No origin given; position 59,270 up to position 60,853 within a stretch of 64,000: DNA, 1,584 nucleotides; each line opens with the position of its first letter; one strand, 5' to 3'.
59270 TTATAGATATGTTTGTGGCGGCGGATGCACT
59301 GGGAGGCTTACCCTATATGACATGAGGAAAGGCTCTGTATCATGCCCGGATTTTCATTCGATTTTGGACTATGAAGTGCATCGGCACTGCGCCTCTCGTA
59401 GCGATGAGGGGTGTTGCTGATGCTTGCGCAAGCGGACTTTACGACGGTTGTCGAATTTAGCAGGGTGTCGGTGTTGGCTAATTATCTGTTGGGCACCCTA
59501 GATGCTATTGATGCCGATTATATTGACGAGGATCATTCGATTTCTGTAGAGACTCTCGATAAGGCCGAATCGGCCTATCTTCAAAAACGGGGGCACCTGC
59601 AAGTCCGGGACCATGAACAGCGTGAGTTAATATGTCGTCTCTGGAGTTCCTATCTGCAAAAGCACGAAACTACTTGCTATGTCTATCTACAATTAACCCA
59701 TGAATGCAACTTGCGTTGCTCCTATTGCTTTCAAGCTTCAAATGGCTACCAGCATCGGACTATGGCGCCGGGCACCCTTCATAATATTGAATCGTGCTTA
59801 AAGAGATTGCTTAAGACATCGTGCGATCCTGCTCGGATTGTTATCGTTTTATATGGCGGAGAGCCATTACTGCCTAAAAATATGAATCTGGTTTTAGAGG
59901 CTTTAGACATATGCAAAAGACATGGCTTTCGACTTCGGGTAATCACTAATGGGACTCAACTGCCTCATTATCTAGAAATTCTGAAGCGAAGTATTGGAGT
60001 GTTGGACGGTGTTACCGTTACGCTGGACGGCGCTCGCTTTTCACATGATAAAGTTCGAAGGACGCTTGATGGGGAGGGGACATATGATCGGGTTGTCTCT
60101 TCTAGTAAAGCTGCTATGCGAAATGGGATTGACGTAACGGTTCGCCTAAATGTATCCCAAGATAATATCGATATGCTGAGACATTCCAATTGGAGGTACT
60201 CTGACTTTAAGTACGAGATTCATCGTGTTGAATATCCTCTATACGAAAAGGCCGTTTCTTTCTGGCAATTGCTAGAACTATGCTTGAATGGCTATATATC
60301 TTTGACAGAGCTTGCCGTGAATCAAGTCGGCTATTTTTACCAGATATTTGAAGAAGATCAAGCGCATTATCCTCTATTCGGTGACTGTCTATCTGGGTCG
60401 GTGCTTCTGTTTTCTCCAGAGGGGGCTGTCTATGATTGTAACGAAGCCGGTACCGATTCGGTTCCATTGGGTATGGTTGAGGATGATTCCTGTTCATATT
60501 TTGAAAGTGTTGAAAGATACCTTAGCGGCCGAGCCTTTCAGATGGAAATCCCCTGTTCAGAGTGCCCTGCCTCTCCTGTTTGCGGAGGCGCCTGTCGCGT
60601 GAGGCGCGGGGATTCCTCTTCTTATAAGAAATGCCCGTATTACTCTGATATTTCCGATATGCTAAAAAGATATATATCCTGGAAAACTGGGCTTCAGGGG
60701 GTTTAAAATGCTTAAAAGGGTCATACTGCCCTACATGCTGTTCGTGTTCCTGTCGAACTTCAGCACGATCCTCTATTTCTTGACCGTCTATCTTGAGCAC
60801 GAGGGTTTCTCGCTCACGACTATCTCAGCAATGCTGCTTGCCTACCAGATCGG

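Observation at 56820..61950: AT-rich islet encoding LysR + 25-aa Cys peptide + two paralogous radical-SAM/SPASM enzymes + MFS exporter (uncharacterised RiPP-type locus)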

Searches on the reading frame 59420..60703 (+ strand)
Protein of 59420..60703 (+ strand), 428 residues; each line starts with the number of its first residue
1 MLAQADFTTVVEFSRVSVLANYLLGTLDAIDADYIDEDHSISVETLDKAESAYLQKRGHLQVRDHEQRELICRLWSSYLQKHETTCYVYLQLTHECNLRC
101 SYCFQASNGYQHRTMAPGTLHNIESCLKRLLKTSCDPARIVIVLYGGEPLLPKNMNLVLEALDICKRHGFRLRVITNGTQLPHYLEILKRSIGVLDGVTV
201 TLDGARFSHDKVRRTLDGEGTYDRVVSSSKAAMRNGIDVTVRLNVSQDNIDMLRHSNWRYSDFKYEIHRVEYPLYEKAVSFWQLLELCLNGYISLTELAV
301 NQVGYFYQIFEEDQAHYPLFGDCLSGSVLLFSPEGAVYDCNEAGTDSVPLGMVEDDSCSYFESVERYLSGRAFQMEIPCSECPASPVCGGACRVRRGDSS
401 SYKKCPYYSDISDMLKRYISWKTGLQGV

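Call 10: search_protein_families(library=ncbifam, proteins=[window:59420-60703:+], max_evalue=0.01)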
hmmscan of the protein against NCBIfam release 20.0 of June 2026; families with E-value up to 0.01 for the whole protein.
window:59420-60703:+ (428 aa): 78 families (the best 25 are shown)
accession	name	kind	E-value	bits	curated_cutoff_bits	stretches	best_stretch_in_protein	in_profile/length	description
NF047865.1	rSAM_PapB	equivalog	7e-28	97.8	340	1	88-256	5-171/330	PapB family radical SAM/SPASM ranthipeptide maturase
NF038107.1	rSAM_NF038107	equivalog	1.5e-26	93.2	600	1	17-252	17-255/444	Cys-every-fifth radical SAM/SPASM peptide maturase CefB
TIGR04280.1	geopep_mat_rSAM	hypoth_equivalog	6.8e-23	81.3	400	1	40-249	39-246/428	geopeptide radical SAM maturase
TIGR03974.1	rSAM_six_Cys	equivalog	1.3e-20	73.7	425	1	82-394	93-418/451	thioether cross-link-forming SCIFF peptide maturase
TIGR04463.1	rSAM_vs_C_rich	equivalog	3.7e-20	72.1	525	1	83-254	79-250/438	TIGR04463 family radical SAM/SPASM RiPP maturase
NF041298.1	rSAM_mat_DynA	equivalog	6.2e-20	71.5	450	1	92-253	7-167/356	dynobactin maturation radical SAM/SPASM protein DynA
NF040492.1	not_ScfB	exception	7.1e-20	71.3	855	1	80-253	89-266/450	ScfB-related radical SAM/SPASM orphan maturase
TIGR04334.1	rSAM_Clo7bot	equivalog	8.8e-20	70.7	600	1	23-395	22-408/440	radical SAM/SPASM domain Clo7bot peptide maturase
NF052473.1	rSAM_FlmE_OhkG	exception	3e-19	69.1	500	1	52-248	61-264/481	FlmE/OhkG family radical SAM/SPASM peptide maturase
TIGR04068.1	rSAM_ocin_clost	equivalog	6.3e-19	68.2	500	1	48-229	47-229/462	Cys-rich peptide radical SAM maturase CcpM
TIGR03942.1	sulfatase_rSAM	equivalog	1.5e-18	67.1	349.45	2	94-251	9-167/363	anaerobic sulfatase maturase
NF045574.1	sacti_mat_StsB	exception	2.3e-18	66.3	625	1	86-258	96-254/466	StsB family radical SAM/SPASM domain sactipeptide maturase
NF040899.1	ryptide_rSAM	equivalog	1.1e-17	63.9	600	1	79-252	91-264/464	radical SAM/SPASM ryptide class RiPP maturase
TIGR03906.1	quino_hemo_SAM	equivalog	9.4e-17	60.8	453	1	88-254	96-265/467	quinohemoprotein amine dehydrogenase maturation protein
NF041707.1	rSAM_YhhB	equivalog_domain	1.8e-16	60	445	1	88-230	4-150/369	cyclophane-forming radical SAM/SPASM peptide maturase YhhB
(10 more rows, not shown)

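Call 11: search_protein_families(library=pfam, proteins=[window:59420-60703:+], max_evalue=0.01)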
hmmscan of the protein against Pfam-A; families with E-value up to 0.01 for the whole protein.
window:59420-60703:+ (428 aa): 3 families
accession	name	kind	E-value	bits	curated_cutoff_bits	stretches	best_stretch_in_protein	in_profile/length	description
PF04055.27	Radical_SAM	-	3.5e-18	66.8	29.5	1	92-243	3-148/166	Radical SAM superfamily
PF13353.11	Fer4_12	-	1.1e-07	32.7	22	1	93-224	12-134/137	4Fe-4S single cluster domain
PF14871.12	GHL6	-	0.0061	17.2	35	0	223-292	44-107/132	Hypothetical glycosyl hydrolase 6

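Call 45: search_solved_structures(query=window:59420-60703:+, max_evalue=0.001)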
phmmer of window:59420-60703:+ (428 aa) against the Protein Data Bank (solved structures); distinct sequences matched with E-value up to 0.001: 7.
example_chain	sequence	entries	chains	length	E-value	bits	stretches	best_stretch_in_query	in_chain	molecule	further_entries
5wgg_A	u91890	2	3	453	1.5e-16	63.5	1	83-394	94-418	Radical SAM domain protein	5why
4k37_A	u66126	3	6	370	8.2e-09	38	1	94-408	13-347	Anaerobic sulfatase-maturating enzyme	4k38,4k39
4k36_A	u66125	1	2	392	1e-08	37.7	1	94-408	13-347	Anaerobic sulfatase-maturating enzyme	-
7vob_C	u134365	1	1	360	1e-05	27.8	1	86-243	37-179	Cytosylglucuronate decarboxylase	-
7voc_C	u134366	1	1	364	1.1e-05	27.7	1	86-243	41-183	Cytosylglucuronate decarboxylase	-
6efn_A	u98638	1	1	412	0.00024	23.3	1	89-253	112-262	Sporulation killing factor maturation protein SkfB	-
9gm3_A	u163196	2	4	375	0.00026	23.2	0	84-220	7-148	ChlB radical SAM domain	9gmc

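Call 46: find_homologous_proteins(query=window:59420-60703:+)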
Query window:59420-60703:+ (428 aa): 1658 proteins with E <= 0.001 among 8000 candidates; the best 120 are listed.
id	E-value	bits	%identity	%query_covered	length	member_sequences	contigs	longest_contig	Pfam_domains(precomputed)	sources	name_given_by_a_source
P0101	2.3e-291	984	99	100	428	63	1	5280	PF04055.28,PF13353.12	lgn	-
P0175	4.9e-248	841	85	99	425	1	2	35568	PF04055.28,PF13353.12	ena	-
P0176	4.0e-206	703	73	100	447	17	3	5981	PF04055.28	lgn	-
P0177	1.6e-205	701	73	99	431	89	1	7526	PF04055.28,PF13353.12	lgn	-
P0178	2.6e-146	506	98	52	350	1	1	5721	PF09492.17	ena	-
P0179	2.0e-121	424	46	99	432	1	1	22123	PF04055.28,PF13353.12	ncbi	-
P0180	1.4e-119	418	46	99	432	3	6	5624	PF04055.28,PF13353.12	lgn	-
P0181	6.3e-116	406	45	99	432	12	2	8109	PF04055.28,PF13353.12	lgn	-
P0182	3.9e-115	403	44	99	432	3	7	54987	PF04055.28,PF13353.12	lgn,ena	-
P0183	1.9e-114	401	99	42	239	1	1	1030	PF04055.28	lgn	-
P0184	6.8e-72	261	37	94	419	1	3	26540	PF04055.28,PF13353.12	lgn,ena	-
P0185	4.9e-61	225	34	98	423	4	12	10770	PF04055.28,PF13353.12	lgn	-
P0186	1.6e-54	203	30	99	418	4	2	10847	PF04055.28,PF13353.12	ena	-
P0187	6.0e-49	185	32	99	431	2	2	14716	PF04055.28,PF13353.12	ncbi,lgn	-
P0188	1.0e-48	184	30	94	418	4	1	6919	PF04055.28,PF13353.12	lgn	-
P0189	5.1e-48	182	30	99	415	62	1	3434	PF04055.28,PF13353.12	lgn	-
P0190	1.7e-34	137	28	95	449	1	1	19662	PF04055.28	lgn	-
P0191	4.5e-33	133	27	95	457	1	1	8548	PF04055.28,PF13353.12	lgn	-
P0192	1.0e-31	128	26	94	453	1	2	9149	PF04055.28,PF13353.12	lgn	-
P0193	7.9e-31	125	27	93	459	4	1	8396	PF04055.28,PF13353.12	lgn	-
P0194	4.1e-30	123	31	89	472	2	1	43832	PF04055.28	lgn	-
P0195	1.6e-28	118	27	90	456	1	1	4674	PF04055.28,PF13353.12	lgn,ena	-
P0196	1.9e-28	118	26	95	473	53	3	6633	PF04055.28,PF13353.12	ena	-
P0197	3.2e-28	117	26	93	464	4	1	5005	PF04055.28,PF13353.12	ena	-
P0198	7.5e-28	116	25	90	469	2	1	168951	PF04055.28,PF13353.12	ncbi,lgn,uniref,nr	ncbi:radical SAM/SPASM domain-containing protein [Paenibacillus sp.]|uniref:radical SAM/SPASM domain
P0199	2.2e-27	114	27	97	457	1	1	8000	PF04055.28,PF13353.12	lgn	-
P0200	2.8e-27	114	24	89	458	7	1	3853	PF04055.28,PF13353.12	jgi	-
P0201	3.7e-27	113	25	94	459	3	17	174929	PF04055.28,PF13353.12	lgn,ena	-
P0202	9.7e-27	112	26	94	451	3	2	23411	PF04055.28,PF13353.12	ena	-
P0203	1.1e-26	112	25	96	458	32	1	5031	PF04055.28,PF13353.12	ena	-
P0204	1.1e-26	112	24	94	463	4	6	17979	PF04055.28,PF13353.12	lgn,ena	-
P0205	1.7e-26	111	28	55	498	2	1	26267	PF04055.28,PF13353.12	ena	-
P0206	1.7e-26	111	30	59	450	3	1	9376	PF04055.28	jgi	-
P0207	2.8e-26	110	27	88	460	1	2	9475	PF04055.28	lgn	-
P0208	7.5e-26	109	26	94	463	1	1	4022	PF04055.28,PF13353.12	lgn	-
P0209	1.8e-25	108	31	55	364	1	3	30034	PF04055.28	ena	-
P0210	2.5e-25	107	25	89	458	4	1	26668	PF04055.28,PF13353.12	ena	-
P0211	3.1e-25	107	25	90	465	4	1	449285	PF04055.28,PF13353.12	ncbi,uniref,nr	ncbi:radical SAM protein [Tumebacillus sp. ITR2]|uniref:Radical SAM protein n=1 Tax=Tumebacillus amy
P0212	3.5e-25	107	26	85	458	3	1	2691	PF04055.28,PF13353.12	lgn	-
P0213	4.6e-25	106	28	81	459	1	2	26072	PF04055.28,PF13353.12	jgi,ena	-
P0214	5.1e-25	106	27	82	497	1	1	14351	PF04055.28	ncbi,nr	ncbi:MAG: radical SAM protein [Desulfobacteraceae bacterium]|nr:radical SAM protein [Desulfobacterac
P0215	5.4e-25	106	27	96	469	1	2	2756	PF04055.28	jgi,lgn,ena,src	-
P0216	6.7e-25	106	26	94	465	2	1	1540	PF04055.28,PF13353.12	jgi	-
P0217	7.5e-25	106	26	93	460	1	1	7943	PF04055.28,PF13353.12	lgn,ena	-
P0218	8.0e-25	106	25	81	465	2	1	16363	PF04055.28,PF13353.12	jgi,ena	-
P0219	8.9e-25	106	24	95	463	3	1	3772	PF04055.28,PF13353.12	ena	-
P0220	1.0e-24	105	26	88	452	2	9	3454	PF04055.28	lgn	-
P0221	1.1e-24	105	25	94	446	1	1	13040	PF04055.28,PF13353.12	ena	-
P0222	1.5e-24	105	24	89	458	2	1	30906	PF04055.28,PF13353.12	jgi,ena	-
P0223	1.6e-24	105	25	95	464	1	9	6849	PF04055.28,PF13353.12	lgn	-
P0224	1.6e-24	105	27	88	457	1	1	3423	PF04055.28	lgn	-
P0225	1.7e-24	105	25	97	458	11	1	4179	PF04055.28,PF13353.12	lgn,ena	-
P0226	1.8e-24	105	26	71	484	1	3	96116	PF04055.28,PF13353.12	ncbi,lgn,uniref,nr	ncbi:radical SAM/SPASM domain-containing protein [Paenibacillus fonticola]|uniref:radical SAM/SPASM 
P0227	2.1e-24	104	25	88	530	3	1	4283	PF04055.28,PF13353.12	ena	-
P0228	2.2e-24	104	24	84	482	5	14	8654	PF04055.28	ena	-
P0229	3.3e-24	104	26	73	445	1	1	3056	PF04055.28,PF13353.12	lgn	-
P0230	3.6e-24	103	28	77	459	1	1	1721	PF04055.28,PF13353.12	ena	-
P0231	4.3e-24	103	25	85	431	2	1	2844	PF04055.28,PF13353.12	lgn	-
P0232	4.4e-24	103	27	80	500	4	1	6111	PF04055.28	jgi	jgi:uncharacterized protein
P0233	5.0e-24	103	25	89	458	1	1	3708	PF04055.28,PF13353.12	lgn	-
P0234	5.8e-24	103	25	93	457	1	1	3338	PF04055.28,PF13353.12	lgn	-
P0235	6.6e-24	103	24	97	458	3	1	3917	PF04055.28,PF13353.12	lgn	-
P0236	8.3e-24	102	27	81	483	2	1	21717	PF04055.28,PF13353.12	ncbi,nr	ncbi:MAG TPA: radical SAM protein, partial [Acidobacteria bacterium]|nr:radical SAM protein [Acidoba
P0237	8.5e-24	102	26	91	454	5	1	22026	PF04055.28,PF13353.12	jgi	-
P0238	9.2e-24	102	28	89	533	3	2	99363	PF04055.28,PF13353.12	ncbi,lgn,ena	-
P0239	9.6e-24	102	24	90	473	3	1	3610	PF04055.28,PF13353.12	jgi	-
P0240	1.2e-23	102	25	83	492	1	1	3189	PF04055.28,PF13353.12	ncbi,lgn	ncbi:MAG: radical SAM protein [Phormidium sp.]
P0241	1.4e-23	102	24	94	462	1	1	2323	PF04055.28,PF13353.12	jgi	jgi:uncharacterized protein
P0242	1.9e-23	101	30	76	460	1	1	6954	PF04055.28,PF13353.12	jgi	jgi:uncharacterized protein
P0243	2.2e-23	101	26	82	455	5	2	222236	PF04055.28,PF13353.12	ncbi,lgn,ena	-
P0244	2.3e-23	101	30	83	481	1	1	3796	PF04055.28,PF13353.12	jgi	jgi:uncharacterized protein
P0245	3.0e-23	100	24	86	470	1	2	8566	PF04055.28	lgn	-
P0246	3.2e-23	100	24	89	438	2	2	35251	PF04055.28,PF13353.12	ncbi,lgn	-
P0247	3.4e-23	100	29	80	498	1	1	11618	PF04055.28,PF13353.12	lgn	-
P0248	4.4e-23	100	28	80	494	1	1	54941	PF04055.28,PF13353.12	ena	-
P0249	4.9e-23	100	28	80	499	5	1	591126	PF04055.28,PF13353.12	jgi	jgi:uncharacterized protein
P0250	5.8e-23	100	24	93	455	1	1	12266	PF04055.28,PF13353.12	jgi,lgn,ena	-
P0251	5.9e-23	100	23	90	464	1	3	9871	PF04055.28,PF13353.12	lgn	-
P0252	6.3e-23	99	29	88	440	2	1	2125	PF04055.28,PF13353.12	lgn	-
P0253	8.7e-23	99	26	89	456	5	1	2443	PF04055.28,PF13353.12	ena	-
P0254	1.2e-22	98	24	80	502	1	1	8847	PF04055.28,PF13353.12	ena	-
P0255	1.4e-22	98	27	83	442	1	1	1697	PF04055.28,PF13353.12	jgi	jgi:uncharacterized protein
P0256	1.4e-22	98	27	80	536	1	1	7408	PF04055.28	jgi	jgi:uncharacterized protein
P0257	1.5e-22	98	26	82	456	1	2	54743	PF04055.28,PF13353.12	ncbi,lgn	-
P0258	1.6e-22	98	25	89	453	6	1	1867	PF04055.28,PF13353.12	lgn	-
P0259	2.3e-22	98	27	82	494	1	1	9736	PF04055.28,PF13353.12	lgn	-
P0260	2.4e-22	98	23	90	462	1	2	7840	PF04055.28,PF13353.12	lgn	-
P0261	2.5e-22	97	25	80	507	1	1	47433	PF04055.28,PF13353.12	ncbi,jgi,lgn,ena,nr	ncbi:MAG: SPASM domain-containing protein [Goleter apudmare HA4340-LM2]|jgi:uncharacterized protein|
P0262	2.7e-22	97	26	91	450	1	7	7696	PF04055.28,PF13353.12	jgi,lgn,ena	jgi:uncharacterized protein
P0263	2.8e-22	97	27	80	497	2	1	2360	PF04055.28,PF13353.12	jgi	jgi:uncharacterized protein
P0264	2.9e-22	97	25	71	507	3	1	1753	PF04055.28,PF13353.12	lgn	-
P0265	3.0e-22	97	32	44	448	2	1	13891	PF04055.28,PF13353.12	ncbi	-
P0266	3.2e-22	97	27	73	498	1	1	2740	PF04055.28,PF13353.12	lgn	-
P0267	3.3e-22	97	26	82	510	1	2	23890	PF04055.28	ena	-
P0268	3.3e-22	97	27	89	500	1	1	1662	PF04055.28,PF13353.12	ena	-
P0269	3.8e-22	97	25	82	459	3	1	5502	PF04055.28,PF13353.12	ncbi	-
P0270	4.5e-22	97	26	89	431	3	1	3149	PF04055.28,PF13353.12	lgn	-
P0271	5.1e-22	96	25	88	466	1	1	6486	PF04055.28,PF13353.12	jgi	jgi:uncharacterized protein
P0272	5.5e-22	96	26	87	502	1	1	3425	PF04055.28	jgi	jgi:uncharacterized protein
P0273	6.0e-22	96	26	80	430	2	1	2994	PF04055.28,PF13353.12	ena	-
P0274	6.0e-22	96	27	75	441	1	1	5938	PF04055.28,PF13353.12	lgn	-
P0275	6.6e-22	96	26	80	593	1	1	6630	PF04055.28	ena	-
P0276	7.4e-22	96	28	79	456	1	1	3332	PF04055.28,PF13353.12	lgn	-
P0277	7.7e-22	96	27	81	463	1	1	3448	PF04055.28,PF13353.12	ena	-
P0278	8.1e-22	96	28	86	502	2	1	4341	PF04055.28,PF13353.12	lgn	-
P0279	8.2e-22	96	27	89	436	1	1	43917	PF04055.28,PF13353.12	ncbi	ncbi:MAG: radical SAM protein [Myxococcota bacterium]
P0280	8.6e-22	96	26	82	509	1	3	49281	PF04055.28,PF13353.12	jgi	jgi:uncharacterized protein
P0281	9.1e-22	96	25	80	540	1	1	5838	PF04055.28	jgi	jgi:uncharacterized protein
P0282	9.9e-22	95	29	80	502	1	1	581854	PF04055.28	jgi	jgi:uncharacterized protein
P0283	1.0e-21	95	26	98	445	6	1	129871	PF04055.28,PF13353.12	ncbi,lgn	-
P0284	1.1e-21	95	26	92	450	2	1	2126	PF04055.28,PF13353.12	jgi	jgi:uncharacterized protein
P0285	1.2e-21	95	26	73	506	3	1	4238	PF04055.28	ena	-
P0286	1.2e-21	95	29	85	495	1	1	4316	PF04055.28,PF13353.12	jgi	jgi:uncharacterized protein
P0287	1.2e-21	95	27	81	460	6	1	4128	PF04055.28,PF13353.12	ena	-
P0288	1.3e-21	95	26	84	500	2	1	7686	PF04055.28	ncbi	ncbi:MAG: radical SAM protein [Acidobacteriota bacterium]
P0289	1.4e-21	95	27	80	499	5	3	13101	PF04055.28,PF13353.12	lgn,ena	-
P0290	1.6e-21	95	27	80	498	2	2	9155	PF04055.28,PF13353.12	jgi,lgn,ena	-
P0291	1.6e-21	95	25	73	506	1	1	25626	PF04055.28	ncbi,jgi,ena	jgi:uncharacterized protein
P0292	1.8e-21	95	28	80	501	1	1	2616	PF04055.28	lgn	-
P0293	1.9e-21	95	25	84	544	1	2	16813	PF04055.28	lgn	-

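Call 65: predict_structure(alignment_id=A3)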
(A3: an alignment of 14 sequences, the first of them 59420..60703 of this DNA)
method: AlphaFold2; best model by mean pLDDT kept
length: 428 residues; sequences in the alignment: 14
mean_pLDDT: 84.7   pTM: 0.85
mean pLDDT of the five models: 84.7, 84.0, 82.2, 79.8, 76.7
residues with pLDDT >= 90: 186; 70-90: 184; 50-70: 54; < 50: 4
segments of 3 or more residues with pLDDT < 50: 426-428
pLDDT, mean of each block of 10 residues (from residue 1): 88 88 89 90 93 94 85 79 87 85 59 85 89 84 91 94 95 95 94 92 89 87 95 95 91 87 89 82 92 86 83 66 80 89 78 79 84 65 65 64 81 90 62
secondary structure, 60 per line:
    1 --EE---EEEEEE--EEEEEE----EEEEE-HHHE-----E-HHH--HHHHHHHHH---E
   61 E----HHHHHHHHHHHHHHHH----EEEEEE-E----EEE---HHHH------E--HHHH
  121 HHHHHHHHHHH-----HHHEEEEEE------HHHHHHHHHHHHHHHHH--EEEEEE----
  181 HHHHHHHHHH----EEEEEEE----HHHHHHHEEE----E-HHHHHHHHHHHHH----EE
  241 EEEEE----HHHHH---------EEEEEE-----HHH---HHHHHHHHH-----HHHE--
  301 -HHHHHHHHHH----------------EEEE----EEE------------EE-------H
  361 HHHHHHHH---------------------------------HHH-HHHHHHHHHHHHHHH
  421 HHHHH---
elements in order: E8-13 E16-21 E26-30 H48-56 H66-81 E86-91 E98-100 H104-107 H117-131 E140-145 H152-168 E171-176 H181-190 E195-201 H206-212 E213-215 H222-234 E239-245 H250-254 E264-269 H281-289 H302-311 E328-331 E336-338 H360-368 H406-425

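Call 68: fold_search(model_id=the predicted structure, library=pdb)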
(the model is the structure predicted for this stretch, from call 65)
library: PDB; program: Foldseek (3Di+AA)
matches with E <= 10: 1492; with E <= 0.001: 101
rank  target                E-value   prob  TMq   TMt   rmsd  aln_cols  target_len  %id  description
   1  5why_A                2.9e-15  1.00  0.55  0.57  10.0       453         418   19  Structural Insights into Thioether Bond Formation in the Biosynthesis of Sactipeptides (released 2017-07-26)
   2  5wgg_A                9.9e-15  1.00  0.51  0.50   7.2       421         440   18  Structural Insights into Thioether Bond Formation in the Biosynthesis of Sactipeptides (released 2017-07-26)
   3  5why_B                2.2e-14  1.00  0.47  0.48   8.9       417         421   18  Structural Insights into Thioether Bond Formation in the Biosynthesis of Sactipeptides (released 2017-07-26)
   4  4k39_A                3.0e-14  1.00  0.54  0.62   6.8       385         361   17  Native anSMEcpe with bound AdoMet and Cp18Cys peptide (released 2013-05-08)
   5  4k39_B                1.3e-13  1.00  0.56  0.66   6.0       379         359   16  Native anSMEcpe with bound AdoMet and Cp18Cys peptide (released 2013-05-08)
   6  4k37_A                1.3e-13  1.00  0.55  0.63   6.4       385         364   19  Native anSMEcpe with bound AdoMet (released 2013-05-08)
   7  4k37_B                1.3e-13  1.00  0.56  0.64   6.2       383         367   18  Native anSMEcpe with bound AdoMet (released 2013-05-08)
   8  4k38_A                2.5e-13  1.00  0.54  0.61   6.7       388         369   18  Native anSMEcpe with bound AdoMet and Kp18Cys peptide (released 2013-05-08)
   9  4k36_A                3.2e-13  1.00  0.57  0.63   6.4       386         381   16  His6 tagged anSMEcpe with bound AdoMet (released 2013-05-08)
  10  4k38_B                5.4e-13  1.00  0.56  0.64   6.6       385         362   17  Native anSMEcpe with bound AdoMet and Kp18Cys peptide (released 2013-05-08)
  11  8vpo                  6.8e-13  1.00  0.56  0.54   8.3       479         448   16  X-Ray Crystal Structure of TigE from Paramaledivibacter caminithermalis (released 2024-02-07)
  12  4k36_B                2.2e-12  1.00  0.56  0.65   5.7       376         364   18  His6 tagged anSMEcpe with bound AdoMet (released 2013-05-08)
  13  5v1q_B                4.4e-12  1.00  0.51  0.50  15.0       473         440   14  Crystal structure of Streptococcus suis SuiB (released 2017-08-30)
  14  5v1s_A                9.0e-12  1.00  0.51  0.51  15.0       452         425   16  Crystal structure of Streptococcus suis SuiB bound to S-adenosylmethionine (released 2017-08-30)
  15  5v1q_A                3.9e-11  1.00  0.50  0.50  15.2       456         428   15  Crystal structure of Streptococcus suis SuiB (released 2017-08-30)
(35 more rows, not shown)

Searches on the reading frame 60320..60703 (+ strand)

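Call 93: search_protein_families(library=pfam, proteins=[window:60320-60703:+], max_evalue=10)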
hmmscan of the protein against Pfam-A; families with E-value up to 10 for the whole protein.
window:60320-60703:+ (128 aa): 0 families

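Call 95: search_protein_families(library=ncbifam, proteins=[window:60320-60703:+], max_evalue=1)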
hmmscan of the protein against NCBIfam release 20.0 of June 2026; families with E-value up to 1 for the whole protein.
window:60320-60703:+ (128 aa): 12 families
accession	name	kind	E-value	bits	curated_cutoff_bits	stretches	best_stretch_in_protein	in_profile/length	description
TIGR04085.1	rSAM_more_4Fe4S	domain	1.2e-09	38.4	27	1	23-100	1-82/93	SPASM domain-containing protein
TIGR03942.1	sulfatase_rSAM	equivalog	4.7e-05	22.6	349.45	1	26-101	255-333/363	anaerobic sulfatase maturase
NF041298.1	rSAM_mat_DynA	equivalog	0.00069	18.7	450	1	29-96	257-325/356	dynobactin maturation radical SAM/SPASM protein DynA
NF047865.1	rSAM_PapB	equivalog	0.0018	17.6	340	1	32-93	257-317/330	PapB family radical SAM/SPASM ranthipeptide maturase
NF038107.1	rSAM_NF038107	equivalog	0.0018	17.1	600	1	29-95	335-403/444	Cys-every-fifth radical SAM/SPASM peptide maturase CefB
NF010321.0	PRK13758.1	equivalog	0.0032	16.7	441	1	30-98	266-336/370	anaerobic sulfatase-maturase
NF052473.1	rSAM_FlmE_OhkG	exception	0.012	14.4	500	1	27-108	363-443/481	FlmE/OhkG family radical SAM/SPASM peptide maturase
NF040492.1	not_ScfB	exception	0.024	13.5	855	1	30-119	354-441/450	ScfB-related radical SAM/SPASM orphan maturase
TIGR03974.1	rSAM_six_Cys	equivalog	0.059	12.2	425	1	23-94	347-418/451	thioether cross-link-forming SCIFF peptide maturase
TIGR03906.1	quino_hemo_SAM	equivalog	0.18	10.4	453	1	31-93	354-415/467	quinohemoprotein amine dehydrogenase maturation protein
TIGR04064.1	rSAM_nif11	equivalog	0.2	10.3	518.7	1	30-100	342-408/459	nif11-like peptide radical SAM maturase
TIGR03978.1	rSAM_paired_1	equivalog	0.34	9.6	370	1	27-90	343-415/466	His-Xaa-Ser system radical SAM maturase HxsB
